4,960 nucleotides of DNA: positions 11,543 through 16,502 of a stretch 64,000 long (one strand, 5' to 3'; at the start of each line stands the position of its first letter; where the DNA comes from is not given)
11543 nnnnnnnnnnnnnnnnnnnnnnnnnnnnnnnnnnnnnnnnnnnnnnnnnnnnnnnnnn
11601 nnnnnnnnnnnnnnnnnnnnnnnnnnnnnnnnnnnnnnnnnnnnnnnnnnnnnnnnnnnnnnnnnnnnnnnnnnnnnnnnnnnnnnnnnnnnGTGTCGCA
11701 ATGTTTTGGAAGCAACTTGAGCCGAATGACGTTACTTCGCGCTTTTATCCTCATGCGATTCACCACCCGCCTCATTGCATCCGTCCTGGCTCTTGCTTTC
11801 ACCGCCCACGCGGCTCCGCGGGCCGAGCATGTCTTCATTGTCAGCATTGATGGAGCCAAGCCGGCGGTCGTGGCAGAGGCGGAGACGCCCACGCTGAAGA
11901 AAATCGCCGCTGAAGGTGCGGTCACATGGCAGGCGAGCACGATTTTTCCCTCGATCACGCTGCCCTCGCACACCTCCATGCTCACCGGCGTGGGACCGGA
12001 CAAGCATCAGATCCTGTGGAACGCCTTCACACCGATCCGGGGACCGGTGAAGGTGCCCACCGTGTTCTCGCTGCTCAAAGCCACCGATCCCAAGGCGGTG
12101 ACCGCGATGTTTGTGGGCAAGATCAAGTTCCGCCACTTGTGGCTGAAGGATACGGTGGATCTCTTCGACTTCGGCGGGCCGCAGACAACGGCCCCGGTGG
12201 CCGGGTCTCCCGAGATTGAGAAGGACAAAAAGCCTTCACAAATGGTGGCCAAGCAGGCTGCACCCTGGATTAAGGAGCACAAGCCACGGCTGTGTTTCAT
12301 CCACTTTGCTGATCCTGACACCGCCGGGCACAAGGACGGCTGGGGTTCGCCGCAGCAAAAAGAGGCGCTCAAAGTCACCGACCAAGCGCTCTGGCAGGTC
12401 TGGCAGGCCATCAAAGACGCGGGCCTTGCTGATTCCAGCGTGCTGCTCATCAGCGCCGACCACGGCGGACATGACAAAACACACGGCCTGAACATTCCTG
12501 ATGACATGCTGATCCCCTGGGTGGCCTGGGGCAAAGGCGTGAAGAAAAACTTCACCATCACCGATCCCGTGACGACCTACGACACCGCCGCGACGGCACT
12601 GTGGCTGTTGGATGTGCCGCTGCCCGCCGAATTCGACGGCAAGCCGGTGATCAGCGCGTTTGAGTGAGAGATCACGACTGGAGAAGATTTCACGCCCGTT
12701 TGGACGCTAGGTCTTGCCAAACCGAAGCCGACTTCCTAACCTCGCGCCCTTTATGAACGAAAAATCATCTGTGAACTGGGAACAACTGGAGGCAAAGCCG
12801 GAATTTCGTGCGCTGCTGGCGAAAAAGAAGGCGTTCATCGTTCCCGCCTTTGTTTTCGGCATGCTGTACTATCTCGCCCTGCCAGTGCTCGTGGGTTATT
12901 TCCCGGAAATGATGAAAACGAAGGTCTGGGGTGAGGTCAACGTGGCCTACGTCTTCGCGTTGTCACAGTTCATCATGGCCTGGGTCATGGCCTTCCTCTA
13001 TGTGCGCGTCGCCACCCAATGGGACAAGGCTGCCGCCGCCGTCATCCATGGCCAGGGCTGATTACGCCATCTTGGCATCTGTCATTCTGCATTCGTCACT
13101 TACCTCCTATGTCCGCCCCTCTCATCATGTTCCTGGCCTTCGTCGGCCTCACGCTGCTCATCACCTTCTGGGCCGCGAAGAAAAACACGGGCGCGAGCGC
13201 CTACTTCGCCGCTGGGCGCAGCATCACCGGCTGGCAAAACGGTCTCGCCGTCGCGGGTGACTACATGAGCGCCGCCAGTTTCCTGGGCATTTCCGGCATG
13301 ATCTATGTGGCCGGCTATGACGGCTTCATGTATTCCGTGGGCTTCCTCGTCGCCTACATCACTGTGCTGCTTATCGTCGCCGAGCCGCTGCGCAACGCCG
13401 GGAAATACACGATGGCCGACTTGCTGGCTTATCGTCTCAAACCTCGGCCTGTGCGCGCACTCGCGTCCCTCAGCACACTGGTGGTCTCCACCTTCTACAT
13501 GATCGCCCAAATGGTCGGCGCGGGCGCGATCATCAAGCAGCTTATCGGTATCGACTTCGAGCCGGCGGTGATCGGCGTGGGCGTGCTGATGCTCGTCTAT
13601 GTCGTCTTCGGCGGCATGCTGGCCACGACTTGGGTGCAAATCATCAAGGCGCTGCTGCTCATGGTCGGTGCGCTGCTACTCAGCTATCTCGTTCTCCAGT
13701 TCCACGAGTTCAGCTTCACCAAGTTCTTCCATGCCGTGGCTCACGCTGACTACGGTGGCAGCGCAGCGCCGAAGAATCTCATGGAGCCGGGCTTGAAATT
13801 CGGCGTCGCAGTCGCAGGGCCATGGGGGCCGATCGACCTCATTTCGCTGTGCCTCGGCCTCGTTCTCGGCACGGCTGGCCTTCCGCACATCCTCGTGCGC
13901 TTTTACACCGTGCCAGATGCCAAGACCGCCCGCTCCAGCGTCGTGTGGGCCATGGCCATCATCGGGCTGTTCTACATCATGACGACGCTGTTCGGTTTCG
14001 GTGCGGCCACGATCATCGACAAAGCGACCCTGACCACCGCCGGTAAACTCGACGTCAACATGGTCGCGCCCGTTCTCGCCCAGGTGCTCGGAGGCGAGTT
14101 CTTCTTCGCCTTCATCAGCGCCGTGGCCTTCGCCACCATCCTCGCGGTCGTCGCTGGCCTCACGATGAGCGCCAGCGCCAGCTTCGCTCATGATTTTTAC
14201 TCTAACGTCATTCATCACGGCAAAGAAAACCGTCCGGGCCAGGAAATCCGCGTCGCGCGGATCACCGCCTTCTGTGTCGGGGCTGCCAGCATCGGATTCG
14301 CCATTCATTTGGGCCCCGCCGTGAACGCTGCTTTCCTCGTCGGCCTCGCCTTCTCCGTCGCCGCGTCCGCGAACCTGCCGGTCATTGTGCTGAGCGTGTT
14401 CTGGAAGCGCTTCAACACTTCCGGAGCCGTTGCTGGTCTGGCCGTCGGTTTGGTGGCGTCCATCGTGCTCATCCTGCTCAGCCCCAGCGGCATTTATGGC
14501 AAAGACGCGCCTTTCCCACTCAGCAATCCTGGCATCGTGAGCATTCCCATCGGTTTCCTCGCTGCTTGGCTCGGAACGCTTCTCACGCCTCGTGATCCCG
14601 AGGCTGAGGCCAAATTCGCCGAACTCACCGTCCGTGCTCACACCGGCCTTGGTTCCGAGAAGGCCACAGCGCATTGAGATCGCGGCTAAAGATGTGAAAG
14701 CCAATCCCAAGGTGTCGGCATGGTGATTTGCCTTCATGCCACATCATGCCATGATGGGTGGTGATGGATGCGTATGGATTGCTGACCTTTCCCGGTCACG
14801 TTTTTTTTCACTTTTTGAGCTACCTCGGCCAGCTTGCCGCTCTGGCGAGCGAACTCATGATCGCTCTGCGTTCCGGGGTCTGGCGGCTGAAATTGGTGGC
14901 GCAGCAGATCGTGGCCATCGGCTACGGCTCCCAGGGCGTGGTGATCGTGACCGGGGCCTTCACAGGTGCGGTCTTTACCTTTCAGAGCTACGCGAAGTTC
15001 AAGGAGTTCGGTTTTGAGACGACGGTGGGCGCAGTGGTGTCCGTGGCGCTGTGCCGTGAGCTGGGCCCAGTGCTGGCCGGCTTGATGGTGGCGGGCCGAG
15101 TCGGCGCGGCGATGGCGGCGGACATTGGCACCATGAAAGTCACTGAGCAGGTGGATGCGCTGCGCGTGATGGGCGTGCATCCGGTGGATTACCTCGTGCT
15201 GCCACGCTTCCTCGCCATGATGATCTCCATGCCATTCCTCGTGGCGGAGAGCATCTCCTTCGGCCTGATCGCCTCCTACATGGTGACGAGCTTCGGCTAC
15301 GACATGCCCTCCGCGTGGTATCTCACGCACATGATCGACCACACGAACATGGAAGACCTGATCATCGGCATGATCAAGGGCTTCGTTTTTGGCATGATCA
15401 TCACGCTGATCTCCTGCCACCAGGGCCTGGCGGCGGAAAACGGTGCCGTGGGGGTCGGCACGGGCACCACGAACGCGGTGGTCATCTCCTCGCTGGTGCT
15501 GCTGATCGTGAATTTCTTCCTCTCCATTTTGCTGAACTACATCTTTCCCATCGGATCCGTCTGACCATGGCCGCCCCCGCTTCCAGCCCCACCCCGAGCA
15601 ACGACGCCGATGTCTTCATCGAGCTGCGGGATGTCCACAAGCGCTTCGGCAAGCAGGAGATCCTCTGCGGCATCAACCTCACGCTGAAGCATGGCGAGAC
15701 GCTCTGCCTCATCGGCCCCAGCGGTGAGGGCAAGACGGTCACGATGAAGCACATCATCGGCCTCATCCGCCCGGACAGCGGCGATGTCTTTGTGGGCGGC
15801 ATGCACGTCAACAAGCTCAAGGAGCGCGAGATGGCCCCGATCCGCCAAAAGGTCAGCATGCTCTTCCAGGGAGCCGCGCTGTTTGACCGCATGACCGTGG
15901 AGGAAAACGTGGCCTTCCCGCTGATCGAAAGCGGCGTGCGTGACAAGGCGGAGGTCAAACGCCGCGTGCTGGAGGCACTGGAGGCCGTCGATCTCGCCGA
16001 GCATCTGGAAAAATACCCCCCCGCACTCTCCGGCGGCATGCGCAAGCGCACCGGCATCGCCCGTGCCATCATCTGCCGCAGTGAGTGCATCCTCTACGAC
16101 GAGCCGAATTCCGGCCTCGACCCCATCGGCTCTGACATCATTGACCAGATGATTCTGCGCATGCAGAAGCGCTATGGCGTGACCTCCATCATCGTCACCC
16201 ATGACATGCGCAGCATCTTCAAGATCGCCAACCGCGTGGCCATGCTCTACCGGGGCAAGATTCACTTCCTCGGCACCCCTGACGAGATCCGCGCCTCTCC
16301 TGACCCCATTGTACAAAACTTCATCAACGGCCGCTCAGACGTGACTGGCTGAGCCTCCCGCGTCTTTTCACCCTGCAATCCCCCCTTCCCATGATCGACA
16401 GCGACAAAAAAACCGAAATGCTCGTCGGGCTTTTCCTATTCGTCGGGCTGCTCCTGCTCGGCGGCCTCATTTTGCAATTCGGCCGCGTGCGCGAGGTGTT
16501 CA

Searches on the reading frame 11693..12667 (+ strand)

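Call 72: search_protein_families(library=pfam, proteins=[window:11693-12667:+], max_evalue=0.00001)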
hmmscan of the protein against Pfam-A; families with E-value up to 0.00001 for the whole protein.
window:11693-12667:+ (324 aa): 3 families
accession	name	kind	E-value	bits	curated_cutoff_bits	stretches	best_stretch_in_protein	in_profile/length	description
PF01663.27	Phosphodiest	-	8.4e-29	101.7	23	1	47-260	1-222/342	Type I phosphodiesterase / nucleotide pyrophosphatase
PF01676.23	Metalloenzyme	-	3.7e-08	33.6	24.3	1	166-289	112-231/252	Metalloenzyme superfamily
PF00884.28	Sulfatase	-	5.6e-08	32.9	25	1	64-307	25-300/301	Sulfatase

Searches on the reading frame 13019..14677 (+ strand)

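Call 72: search_protein_families(library=pfam, proteins=[window:13019-14677:+], max_evalue=0.00001)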
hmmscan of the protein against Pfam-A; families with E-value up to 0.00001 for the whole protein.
window:13019-14677:+ (552 aa): 1 family
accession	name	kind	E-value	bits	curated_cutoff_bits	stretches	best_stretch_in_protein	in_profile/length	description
PF00474.23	SSF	-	8e-104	348.2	22.8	1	62-477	1-406/406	Sodium:solute symporter family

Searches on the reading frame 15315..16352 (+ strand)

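Call 72: search_protein_families(library=pfam, proteins=[window:15315-16352:+], max_evalue=0.00001)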
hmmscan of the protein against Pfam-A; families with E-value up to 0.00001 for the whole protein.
window:15315-16352:+ (345 aa): 1 family
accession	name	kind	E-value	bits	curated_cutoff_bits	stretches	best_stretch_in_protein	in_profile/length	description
PF00005.33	ABC_tran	-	1.2e-29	104.1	25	1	119-265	3-136/137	ABC transporter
